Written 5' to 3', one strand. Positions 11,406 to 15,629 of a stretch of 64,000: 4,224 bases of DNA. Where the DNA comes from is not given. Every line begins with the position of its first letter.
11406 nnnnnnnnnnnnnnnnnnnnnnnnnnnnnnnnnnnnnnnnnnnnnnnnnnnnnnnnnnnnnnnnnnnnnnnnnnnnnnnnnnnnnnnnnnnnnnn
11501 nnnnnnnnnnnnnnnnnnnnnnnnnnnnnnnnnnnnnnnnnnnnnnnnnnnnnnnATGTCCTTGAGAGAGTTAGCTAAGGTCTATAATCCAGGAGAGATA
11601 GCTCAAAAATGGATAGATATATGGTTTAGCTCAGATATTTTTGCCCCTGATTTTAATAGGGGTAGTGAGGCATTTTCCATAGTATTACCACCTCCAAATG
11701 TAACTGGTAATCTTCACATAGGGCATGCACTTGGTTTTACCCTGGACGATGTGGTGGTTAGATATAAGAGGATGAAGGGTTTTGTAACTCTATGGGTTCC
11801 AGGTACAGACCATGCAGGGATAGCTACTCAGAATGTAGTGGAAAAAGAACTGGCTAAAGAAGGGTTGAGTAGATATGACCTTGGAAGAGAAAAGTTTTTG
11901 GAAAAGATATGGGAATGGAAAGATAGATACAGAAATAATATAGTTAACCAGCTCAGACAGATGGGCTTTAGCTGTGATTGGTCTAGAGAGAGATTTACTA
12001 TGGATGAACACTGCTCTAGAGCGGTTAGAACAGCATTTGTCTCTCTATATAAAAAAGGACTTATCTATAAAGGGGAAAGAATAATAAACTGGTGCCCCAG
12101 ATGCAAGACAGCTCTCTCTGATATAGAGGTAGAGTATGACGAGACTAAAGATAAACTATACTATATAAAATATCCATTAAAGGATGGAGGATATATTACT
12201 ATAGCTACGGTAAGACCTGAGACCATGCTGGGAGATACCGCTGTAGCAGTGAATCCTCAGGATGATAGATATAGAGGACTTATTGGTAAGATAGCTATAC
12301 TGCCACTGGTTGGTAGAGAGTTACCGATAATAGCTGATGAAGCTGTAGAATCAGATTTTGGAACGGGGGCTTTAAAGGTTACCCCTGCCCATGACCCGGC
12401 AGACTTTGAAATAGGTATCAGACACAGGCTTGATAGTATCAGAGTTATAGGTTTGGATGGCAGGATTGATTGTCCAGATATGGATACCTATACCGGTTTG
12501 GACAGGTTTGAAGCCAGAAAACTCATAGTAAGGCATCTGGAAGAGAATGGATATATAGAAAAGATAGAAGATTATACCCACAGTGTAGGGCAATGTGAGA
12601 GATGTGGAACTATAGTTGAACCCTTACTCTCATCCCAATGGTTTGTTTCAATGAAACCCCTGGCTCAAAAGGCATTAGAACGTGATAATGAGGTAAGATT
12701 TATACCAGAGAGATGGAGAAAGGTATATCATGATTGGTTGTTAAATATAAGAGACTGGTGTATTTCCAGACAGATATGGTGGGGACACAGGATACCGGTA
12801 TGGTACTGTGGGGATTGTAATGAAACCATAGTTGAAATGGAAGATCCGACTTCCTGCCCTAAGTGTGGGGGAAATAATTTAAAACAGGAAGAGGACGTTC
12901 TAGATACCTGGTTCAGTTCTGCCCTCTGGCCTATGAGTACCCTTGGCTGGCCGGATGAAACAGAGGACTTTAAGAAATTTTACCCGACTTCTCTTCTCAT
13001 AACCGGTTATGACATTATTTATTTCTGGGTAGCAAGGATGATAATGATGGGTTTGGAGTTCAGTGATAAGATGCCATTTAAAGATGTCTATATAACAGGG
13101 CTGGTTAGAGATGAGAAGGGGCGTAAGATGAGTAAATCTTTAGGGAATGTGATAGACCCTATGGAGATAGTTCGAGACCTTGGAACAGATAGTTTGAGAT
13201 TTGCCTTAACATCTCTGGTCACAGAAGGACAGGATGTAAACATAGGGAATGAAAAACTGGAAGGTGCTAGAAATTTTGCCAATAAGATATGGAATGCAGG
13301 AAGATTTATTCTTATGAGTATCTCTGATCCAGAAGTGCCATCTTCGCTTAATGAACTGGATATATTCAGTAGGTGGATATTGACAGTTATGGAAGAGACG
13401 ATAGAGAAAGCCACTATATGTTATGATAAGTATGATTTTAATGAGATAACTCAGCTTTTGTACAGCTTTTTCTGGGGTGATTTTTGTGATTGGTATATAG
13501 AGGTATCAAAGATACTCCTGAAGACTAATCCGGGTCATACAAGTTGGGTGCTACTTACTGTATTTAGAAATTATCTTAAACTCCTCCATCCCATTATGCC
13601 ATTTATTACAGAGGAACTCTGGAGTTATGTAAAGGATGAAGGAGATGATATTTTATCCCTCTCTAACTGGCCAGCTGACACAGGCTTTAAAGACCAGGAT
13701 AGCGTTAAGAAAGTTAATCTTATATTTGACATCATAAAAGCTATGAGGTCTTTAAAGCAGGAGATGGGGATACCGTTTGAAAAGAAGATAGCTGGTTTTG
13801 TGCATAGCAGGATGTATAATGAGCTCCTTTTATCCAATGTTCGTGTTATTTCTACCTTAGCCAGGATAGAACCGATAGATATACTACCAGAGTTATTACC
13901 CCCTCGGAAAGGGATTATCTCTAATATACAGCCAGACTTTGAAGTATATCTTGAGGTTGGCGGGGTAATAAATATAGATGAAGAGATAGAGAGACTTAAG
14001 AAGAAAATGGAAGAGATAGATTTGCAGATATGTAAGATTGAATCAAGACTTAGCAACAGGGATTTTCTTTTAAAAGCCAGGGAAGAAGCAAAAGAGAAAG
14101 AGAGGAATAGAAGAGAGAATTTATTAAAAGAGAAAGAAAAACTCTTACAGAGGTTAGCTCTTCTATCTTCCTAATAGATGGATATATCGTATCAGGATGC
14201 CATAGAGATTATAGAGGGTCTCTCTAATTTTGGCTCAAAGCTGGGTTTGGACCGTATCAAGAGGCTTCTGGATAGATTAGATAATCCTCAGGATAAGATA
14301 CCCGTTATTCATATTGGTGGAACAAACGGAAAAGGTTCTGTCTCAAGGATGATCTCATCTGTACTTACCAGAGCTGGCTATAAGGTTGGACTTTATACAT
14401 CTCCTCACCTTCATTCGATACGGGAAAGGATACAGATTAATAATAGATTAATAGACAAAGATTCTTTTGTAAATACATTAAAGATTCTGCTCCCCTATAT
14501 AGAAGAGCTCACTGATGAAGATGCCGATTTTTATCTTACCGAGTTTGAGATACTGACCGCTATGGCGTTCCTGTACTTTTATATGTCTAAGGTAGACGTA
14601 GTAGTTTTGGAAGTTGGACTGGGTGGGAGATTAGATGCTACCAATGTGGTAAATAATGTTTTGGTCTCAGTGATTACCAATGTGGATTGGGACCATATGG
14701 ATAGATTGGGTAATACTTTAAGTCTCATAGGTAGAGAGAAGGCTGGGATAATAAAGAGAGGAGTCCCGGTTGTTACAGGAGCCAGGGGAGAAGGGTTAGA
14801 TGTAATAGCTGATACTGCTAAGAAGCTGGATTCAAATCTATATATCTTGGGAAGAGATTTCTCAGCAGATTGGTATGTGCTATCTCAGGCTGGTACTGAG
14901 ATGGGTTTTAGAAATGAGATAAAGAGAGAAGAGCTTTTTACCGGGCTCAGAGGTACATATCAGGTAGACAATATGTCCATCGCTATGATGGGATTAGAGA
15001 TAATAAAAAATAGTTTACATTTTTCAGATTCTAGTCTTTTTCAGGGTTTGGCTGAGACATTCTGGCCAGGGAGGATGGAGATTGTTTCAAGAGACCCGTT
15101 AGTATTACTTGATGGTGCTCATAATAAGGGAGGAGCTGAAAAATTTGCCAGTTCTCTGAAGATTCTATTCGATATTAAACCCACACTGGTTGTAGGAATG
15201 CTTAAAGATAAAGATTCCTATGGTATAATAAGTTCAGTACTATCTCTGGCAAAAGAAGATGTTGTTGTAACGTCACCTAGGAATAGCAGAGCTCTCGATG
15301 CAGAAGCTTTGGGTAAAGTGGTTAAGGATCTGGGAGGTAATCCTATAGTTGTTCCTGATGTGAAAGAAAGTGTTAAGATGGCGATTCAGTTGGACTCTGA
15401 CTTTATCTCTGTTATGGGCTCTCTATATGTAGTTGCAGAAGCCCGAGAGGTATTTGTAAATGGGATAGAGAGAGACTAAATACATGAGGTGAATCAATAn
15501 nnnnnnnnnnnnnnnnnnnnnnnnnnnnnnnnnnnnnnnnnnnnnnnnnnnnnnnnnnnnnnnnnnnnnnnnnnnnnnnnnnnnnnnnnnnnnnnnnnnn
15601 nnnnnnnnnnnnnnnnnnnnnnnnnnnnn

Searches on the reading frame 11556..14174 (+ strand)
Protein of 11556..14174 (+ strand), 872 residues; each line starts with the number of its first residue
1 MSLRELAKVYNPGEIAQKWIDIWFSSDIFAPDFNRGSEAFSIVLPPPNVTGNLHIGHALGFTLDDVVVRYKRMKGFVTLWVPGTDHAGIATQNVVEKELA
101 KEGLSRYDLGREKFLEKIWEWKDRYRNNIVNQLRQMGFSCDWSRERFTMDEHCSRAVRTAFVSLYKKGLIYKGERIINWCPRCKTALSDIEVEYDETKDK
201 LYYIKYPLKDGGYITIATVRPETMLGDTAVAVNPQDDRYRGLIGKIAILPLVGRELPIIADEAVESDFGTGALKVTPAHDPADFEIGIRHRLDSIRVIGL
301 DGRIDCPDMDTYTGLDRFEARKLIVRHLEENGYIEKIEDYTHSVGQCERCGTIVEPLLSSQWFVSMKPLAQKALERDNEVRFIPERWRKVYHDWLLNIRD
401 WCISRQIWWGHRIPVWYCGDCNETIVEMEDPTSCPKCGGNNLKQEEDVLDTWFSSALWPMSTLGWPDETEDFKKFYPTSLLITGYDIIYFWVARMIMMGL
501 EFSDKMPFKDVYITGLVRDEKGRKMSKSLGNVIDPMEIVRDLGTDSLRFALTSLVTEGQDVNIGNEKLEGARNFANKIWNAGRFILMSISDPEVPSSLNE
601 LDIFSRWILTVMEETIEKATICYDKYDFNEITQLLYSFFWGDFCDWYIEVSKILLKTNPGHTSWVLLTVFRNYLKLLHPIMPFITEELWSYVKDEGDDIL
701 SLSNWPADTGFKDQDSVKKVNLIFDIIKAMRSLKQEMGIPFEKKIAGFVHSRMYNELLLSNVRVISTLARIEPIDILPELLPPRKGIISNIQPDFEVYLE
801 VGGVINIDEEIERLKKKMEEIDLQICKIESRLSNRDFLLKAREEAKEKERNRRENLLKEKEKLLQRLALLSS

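Call 48: search_protein_families(library=pfam, proteins=[window:11556-14174:+], max_evalue=0.00001)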
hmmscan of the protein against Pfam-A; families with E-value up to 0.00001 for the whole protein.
window:11556-14174:+ (872 aa): 5 families
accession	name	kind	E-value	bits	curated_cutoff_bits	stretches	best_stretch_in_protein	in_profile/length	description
PF00133.28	tRNA-synt_1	-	1.6e-148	495.3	22.7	1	19-563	2-413/414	tRNA synthetases class I (I, L, M and V)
PF08264.19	Anticodon_1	-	1.6e-39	135.5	25.1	1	606-744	2-143/148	Anticodon-binding domain of tRNA ligase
PF09334.17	tRNA-synt_1g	-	3.8e-25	88.9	20.1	2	346-570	168-373/391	tRNA synthetases class I (M)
PF10458.14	Val_tRNA-synt_C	-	3.7e-09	37.2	25.9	1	806-870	1-65/66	Valyl tRNA synthetase tRNA binding arm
PF13603.12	tRNA-synt_1_2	-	2.4e-07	30.9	25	1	243-300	85-142/185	Leucyl-tRNA synthetase, editing domain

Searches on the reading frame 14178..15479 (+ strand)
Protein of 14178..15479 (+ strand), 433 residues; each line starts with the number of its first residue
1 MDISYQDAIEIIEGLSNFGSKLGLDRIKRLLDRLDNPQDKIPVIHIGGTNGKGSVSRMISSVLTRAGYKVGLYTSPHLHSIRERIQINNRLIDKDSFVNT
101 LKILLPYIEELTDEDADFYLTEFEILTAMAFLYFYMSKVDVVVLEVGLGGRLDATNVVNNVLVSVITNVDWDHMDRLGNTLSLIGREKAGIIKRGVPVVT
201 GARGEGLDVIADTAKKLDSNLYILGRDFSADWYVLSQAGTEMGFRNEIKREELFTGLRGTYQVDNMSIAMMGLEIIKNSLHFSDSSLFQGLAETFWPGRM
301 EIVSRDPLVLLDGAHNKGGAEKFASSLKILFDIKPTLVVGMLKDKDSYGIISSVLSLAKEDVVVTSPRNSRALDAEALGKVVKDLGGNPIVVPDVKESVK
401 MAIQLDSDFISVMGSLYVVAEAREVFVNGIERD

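Call 48: search_protein_families(library=pfam, proteins=[window:14178-15479:+], max_evalue=0.00001)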
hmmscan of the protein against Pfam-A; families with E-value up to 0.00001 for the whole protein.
window:14178-15479:+ (433 aa): 2 families
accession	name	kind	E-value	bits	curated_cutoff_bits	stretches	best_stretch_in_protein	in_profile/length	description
PF02875.26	Mur_ligase_C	-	4.6e-13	50.6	28.4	1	298-415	1-126/127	Mur ligase, glutamate ligase domain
PF08245.18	Mur_ligase_M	-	5.1e-11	43.3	24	1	46-270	1-197/200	Mur ligase middle domain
